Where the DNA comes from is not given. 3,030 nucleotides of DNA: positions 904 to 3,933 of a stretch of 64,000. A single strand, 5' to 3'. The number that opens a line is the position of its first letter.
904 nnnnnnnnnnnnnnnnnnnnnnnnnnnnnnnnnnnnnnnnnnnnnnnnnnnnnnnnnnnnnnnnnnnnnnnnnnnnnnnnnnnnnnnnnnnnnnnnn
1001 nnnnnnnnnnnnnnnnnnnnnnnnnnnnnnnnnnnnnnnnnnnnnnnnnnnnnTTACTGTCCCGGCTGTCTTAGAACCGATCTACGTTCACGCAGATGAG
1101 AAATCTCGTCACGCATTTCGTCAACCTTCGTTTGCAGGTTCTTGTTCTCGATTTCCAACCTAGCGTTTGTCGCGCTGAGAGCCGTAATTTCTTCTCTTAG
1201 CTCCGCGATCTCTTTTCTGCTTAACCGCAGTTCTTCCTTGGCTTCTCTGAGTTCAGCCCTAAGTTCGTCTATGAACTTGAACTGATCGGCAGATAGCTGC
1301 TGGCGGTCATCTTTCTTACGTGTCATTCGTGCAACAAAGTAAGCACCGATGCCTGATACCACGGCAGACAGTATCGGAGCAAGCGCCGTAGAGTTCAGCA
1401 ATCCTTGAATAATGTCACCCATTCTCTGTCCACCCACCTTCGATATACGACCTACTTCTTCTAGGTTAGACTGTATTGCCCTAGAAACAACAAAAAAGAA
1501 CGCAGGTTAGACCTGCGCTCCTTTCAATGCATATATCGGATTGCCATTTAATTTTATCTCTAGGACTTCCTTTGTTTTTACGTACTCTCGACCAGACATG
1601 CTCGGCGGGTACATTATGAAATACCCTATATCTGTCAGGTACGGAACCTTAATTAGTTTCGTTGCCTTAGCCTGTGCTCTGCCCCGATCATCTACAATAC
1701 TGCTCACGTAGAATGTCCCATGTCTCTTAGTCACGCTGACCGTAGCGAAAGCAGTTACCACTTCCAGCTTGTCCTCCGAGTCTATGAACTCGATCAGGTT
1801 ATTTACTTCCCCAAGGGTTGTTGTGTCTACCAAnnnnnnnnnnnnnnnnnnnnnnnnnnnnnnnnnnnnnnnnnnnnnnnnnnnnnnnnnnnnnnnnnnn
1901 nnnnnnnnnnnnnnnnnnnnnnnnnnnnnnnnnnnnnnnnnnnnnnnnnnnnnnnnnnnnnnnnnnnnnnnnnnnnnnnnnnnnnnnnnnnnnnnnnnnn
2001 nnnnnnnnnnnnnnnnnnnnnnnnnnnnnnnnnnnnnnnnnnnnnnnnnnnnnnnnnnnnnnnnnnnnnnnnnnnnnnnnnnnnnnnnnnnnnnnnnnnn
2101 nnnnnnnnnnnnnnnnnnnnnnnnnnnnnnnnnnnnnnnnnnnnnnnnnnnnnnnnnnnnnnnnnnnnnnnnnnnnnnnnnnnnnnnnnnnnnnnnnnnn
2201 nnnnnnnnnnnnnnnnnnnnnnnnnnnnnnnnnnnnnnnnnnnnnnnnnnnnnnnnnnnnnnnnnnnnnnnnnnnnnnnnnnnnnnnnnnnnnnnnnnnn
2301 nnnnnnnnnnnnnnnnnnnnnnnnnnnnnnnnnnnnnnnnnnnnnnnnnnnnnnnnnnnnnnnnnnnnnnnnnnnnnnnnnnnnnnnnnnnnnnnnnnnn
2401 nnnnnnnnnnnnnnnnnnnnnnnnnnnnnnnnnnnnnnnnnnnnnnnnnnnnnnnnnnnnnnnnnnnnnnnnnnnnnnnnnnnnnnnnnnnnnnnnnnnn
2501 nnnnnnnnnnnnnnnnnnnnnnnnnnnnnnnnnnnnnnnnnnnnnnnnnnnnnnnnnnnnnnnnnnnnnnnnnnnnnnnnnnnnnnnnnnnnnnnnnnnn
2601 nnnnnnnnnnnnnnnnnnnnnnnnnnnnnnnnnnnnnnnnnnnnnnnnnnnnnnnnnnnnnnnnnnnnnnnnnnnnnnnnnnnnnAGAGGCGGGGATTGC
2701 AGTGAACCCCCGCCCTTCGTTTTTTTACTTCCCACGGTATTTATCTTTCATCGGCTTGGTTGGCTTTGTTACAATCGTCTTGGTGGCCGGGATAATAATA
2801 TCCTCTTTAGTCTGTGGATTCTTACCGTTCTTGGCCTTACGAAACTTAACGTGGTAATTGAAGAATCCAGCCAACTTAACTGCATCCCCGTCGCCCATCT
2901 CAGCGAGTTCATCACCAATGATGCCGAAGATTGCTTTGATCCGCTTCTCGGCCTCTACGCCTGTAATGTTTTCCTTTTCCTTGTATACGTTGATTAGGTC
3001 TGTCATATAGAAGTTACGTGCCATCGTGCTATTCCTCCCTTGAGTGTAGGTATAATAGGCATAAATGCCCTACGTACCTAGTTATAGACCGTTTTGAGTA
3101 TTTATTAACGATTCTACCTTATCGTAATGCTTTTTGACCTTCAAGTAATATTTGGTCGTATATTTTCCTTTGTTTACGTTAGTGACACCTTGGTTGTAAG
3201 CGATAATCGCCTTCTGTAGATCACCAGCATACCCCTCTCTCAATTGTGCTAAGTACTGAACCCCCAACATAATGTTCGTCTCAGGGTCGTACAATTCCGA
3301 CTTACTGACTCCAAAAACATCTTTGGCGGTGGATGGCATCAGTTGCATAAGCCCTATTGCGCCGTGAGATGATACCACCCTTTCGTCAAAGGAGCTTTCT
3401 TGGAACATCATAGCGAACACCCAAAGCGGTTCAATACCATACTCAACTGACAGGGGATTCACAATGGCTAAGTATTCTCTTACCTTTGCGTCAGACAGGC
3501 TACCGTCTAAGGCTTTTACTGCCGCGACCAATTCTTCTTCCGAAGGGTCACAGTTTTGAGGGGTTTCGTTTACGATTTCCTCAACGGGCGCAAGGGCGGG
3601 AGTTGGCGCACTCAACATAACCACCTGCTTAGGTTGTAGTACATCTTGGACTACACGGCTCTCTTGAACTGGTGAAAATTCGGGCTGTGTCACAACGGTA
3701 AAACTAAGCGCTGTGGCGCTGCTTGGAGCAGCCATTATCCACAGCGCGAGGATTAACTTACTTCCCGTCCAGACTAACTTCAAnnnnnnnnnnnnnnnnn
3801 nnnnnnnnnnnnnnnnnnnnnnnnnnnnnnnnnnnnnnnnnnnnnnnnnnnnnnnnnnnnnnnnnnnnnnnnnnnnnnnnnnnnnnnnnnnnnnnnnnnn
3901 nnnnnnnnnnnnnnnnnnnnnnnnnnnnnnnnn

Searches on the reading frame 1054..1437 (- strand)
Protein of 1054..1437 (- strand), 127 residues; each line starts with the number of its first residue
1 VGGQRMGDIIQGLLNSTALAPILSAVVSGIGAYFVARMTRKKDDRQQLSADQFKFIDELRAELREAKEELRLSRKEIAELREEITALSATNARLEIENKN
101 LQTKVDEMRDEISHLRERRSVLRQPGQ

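Call 3: search_protein_families(library=pfam, proteins=[window:1054-1437:-], max_evalue=0.1)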
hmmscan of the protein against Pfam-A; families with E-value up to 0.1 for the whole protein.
window:1054-1437:- (127 aa): 44 families (the best 25 are shown)
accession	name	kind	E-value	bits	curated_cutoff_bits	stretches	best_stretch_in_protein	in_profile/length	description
PF06156.18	YabA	-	0.00017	22.5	30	1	58-110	5-57/103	Initiation control protein YabA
PF06785.16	UPF0242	-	0.00021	21.8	33.5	1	45-116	66-138/194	Uncharacterised protein family (UPF0242) N-terminus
PF12329.13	TMF_DNA_bd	-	0.0004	20.7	35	1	68-121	5-58/74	TATA element modulatory factor 1 DNA binding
PF05278.17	PEARLI-4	-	0.00062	19.9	29.9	1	58-115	169-226/234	Arabidopsis phospholipase-like protein (PEARLI 4)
PF01166.23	TSC22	-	0.00084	19.9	30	1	74-104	13-43/57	TSC-22/dip/bun family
PF08614.16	ATG16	-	0.0011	19.6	33.7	1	56-117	104-165/200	Autophagy protein 16 (ATG16)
PF05667.16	CCDC22_CC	-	0.0011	18.6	39.2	1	50-120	179-257/477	CCDC22 protein coiled-coil region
PF13870.11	CCDC113_CCDC96_CC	-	0.0014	18.9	31.6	1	56-109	86-139/177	CCDC113/CCDC96, coiled-coil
PF00038.26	Filament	-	0.0024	18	40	1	64-115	43-94/313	Intermediate filament protein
PF13851.11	GAS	-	0.0025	17.7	32.3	1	50-123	22-95/200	Growth-arrest specific micro-tubule binding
PF04849.18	HAP1_N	-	0.0038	16.9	33.9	1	54-116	215-277/307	HAP1 N-terminal conserved region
PF04977.20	DivIC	-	0.004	17.4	28.9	1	77-110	19-53/80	Septum formation initiator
PF06005.17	ZapB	-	0.0051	17.7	31.5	1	76-118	19-61/71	Cell division protein ZapB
PF17675.6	APG6_N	-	0.007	17.2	45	1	47-115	44-101/132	Apg6 coiled-coil region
PF13600.11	DUF4140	-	0.0093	16.8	27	0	27-87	41-98/98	N-terminal domain of unknown function (DUF4140)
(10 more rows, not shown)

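Call 5: search_protein_families(library=phrogs, proteins=[window:1054-1437:-], max_evalue=0.01)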
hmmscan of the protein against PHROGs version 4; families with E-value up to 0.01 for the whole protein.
window:1054-1437:- (127 aa): 13 families
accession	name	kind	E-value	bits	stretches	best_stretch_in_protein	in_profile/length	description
phrog_8369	-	other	5.7e-17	63.4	1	14-118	10-114/192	hol-like chemotaxis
phrog_2658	-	other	6e-08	34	1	17-116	10-114/126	hol-like chemotaxis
phrog_3671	-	unknown function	2.9e-07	31.6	1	17-110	10-85/87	-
phrog_6664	-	unknown function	1.5e-05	26.3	1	20-111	12-86/97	-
phrog_31600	-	unknown function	0.00025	22.2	0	75-87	23-35/40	-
phrog_10127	-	unknown function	0.0014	20.1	0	17-90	6-76/103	-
phrog_29534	-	unknown function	0.002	19.5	1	39-103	27-95/117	-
phrog_739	-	lysis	0.003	18.8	0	22-120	12-93/122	Rz-like spanin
phrog_736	-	unknown function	0.003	18.7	0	17-109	16-107/112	-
phrog_1660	-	head and packaging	0.0043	17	1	57-118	153-214/405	PmgS-like head morphogenesis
phrog_32452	-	unknown function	0.0043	16.2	1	49-125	222-299/724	-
phrog_89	-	lysis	0.005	17.8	1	39-111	23-79/143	Rz-like spanin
phrog_17491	-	unknown function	0.0052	17.8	1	31-120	46-136/147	-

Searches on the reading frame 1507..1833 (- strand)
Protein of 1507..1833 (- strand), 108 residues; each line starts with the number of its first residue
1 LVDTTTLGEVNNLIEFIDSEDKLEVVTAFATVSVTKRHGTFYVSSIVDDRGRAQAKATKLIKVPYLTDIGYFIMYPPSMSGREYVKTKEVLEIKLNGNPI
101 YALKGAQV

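Call 3: search_protein_families(library=pfam, proteins=[window:1507-1833:-], max_evalue=0.1)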
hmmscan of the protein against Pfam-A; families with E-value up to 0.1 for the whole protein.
window:1507-1833:- (108 aa): 0 families

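Call 5: search_protein_families(library=phrogs, proteins=[window:1507-1833:-], max_evalue=0.01)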
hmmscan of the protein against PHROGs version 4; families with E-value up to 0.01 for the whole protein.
window:1507-1833:- (108 aa): 0 families

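Call 52: search_protein_families(library=ncbifam, proteins=[window:1507-1833:-], max_evalue=0.1)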
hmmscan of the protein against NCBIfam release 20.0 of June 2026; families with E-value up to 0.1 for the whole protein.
window:1507-1833:- (108 aa): 0 families

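Call 72: find_homologous_proteins(query=window:1507-1833:-, max_evalue=0.01)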
Query window:1507-1833:- (108 aa): 1 proteins with E <= 0.01 among 8 candidates.
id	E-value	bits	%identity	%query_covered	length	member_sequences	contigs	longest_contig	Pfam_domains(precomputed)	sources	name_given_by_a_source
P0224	1.1e-62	226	99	100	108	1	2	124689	-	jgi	jgi:hypothetical protein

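Call 84: search_protein_representatives(protein=window:1507-1833:-)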
Query: 108 residues. Proteins with E-value up to 0.001 (for the whole library): 5; up to 1e-10: 2; up to 1e-30: 1. The best 5 are listed.
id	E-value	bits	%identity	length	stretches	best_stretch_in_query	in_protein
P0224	3.4e-63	226.1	99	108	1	1-108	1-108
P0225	3.8e-21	91.2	28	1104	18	15-61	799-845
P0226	3.8e-09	52.7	41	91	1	3-104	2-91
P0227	1.1e-05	41.6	35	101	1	1-102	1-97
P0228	2.3e-05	40.6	35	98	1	3-101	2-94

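Call 89: predict_structure(alignment_id=A3)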
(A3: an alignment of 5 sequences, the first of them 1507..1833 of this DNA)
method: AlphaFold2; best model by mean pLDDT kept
length: 108 residues; sequences in the alignment: 5
mean_pLDDT: 84.2   pTM: 0.76
mean pLDDT of the five models: 84.2, 83.0, 82.1, 80.7, 79.9
residues with pLDDT >= 90: 53; 70-90: 38; 50-70: 15; < 50: 2
segments of 3 or more residues with pLDDT < 50: none
pLDDT, mean of each block of 10 residues (from residue 1): 76 92 91 91 78 73 91 88 85 93 66
secondary structure, 60 per line:
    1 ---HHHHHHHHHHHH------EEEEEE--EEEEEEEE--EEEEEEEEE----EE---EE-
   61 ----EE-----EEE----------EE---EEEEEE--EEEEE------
elements in order: H4-15 E22-27 E30-37 E40-48 E72-74 E90-95 E98-102

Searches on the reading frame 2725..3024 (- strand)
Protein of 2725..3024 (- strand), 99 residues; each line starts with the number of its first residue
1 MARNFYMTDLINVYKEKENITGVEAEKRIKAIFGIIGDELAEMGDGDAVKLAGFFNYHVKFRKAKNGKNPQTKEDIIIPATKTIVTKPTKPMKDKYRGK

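Call 3: search_protein_families(library=pfam, proteins=[window:2725-3024:-], max_evalue=0.1)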
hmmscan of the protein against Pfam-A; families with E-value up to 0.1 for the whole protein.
window:2725-3024:- (99 aa): 1 family
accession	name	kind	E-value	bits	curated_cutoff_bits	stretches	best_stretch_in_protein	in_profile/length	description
PF00216.26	Bac_DNA_binding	-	4.9e-18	65.6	22.4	1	9-95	5-88/90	Bacterial DNA-binding protein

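Call 5: search_protein_families(library=phrogs, proteins=[window:2725-3024:-], max_evalue=0.01)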
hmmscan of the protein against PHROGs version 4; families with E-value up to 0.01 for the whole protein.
window:2725-3024:- (99 aa): 1 family
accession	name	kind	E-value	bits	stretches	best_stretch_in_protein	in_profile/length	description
phrog_379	-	DNA, RNA and nucleotide metabolism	1.4e-17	64.5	1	7-95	32-117/138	DNA binding protein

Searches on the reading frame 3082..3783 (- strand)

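Call 3: search_protein_families(library=pfam, proteins=[window:3082-3783:-], max_evalue=0.1)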
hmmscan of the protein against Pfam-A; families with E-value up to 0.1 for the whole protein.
window:3082-3783:- (233 aa): 5 families
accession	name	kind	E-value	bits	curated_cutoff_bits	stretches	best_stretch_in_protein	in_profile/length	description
PF01464.25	SLT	-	7.8e-27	93.6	21.3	1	113-209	8-107/117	Transglycosylase SLT domain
PF13406.11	SLT_2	-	0.012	15.2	24.3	0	138-154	151-167/292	Transglycosylase SLT domain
PF03721.20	UDPG_MGDP_dh_N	-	0.032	14.2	27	1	14-64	133-181/187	UDP-glucose/GDP-mannose dehydrogenase family, NAD binding domain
PF19489.4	SLT_4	-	0.051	13.6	27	0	108-140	38-70/184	Transglycosylase SLT domain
PF24454.1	DUF7570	-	0.091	13.3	27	0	74-122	23-69/94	Family of unknown function (DUF7570)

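Call 5: search_protein_families(library=phrogs, proteins=[window:3082-3783:-], max_evalue=0.01)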
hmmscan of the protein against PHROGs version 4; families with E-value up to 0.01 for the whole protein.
window:3082-3783:- (233 aa): 26 families (the best 25 are shown)
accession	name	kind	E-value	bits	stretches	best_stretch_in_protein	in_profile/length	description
phrog_2013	-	tail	5.7e-27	95.7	1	106-221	470-590/657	lytic tail protein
phrog_669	-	lysis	5.1e-24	84.7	1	93-210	910-1030/1946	endolysin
phrog_13449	-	other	1.2e-19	71.9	1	107-221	10-120/269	transglycosylase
phrog_14342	-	tail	5.4e-18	66.6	1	106-206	143-240/272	lytic tail fiber protein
phrog_342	-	head and packaging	5.3e-17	62.1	1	98-212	9-129/1235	internal virion protein with endolysin domain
phrog_28504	-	tail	2e-15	57.6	1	107-203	236-330/597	lytic tail fiber protein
phrog_28981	-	other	1.2e-14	55.5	1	97-220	84-205/210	transglycosylase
phrog_32437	-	unknown function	6.1e-14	53.4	1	108-207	76-177/205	-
phrog_21776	-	other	8.1e-14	52.9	1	90-225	80-235/238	transglycosylase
phrog_2533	-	unknown function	1.3e-12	47.7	1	99-220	740-860/1130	-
phrog_12507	-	other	2e-12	48.5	1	102-203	8-108/260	transglycosylase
phrog_28014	-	unknown function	3.7e-12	47.4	1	111-224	41-152/224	-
phrog_19349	-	unknown function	4.2e-12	47.3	1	109-224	75-195/204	-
phrog_21143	-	tail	2.2e-11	43.8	1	107-208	7-106/576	lytic tail fiber protein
phrog_19855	-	head and packaging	2.4e-10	39.6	1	134-206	1092-1164/1257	virion structural protein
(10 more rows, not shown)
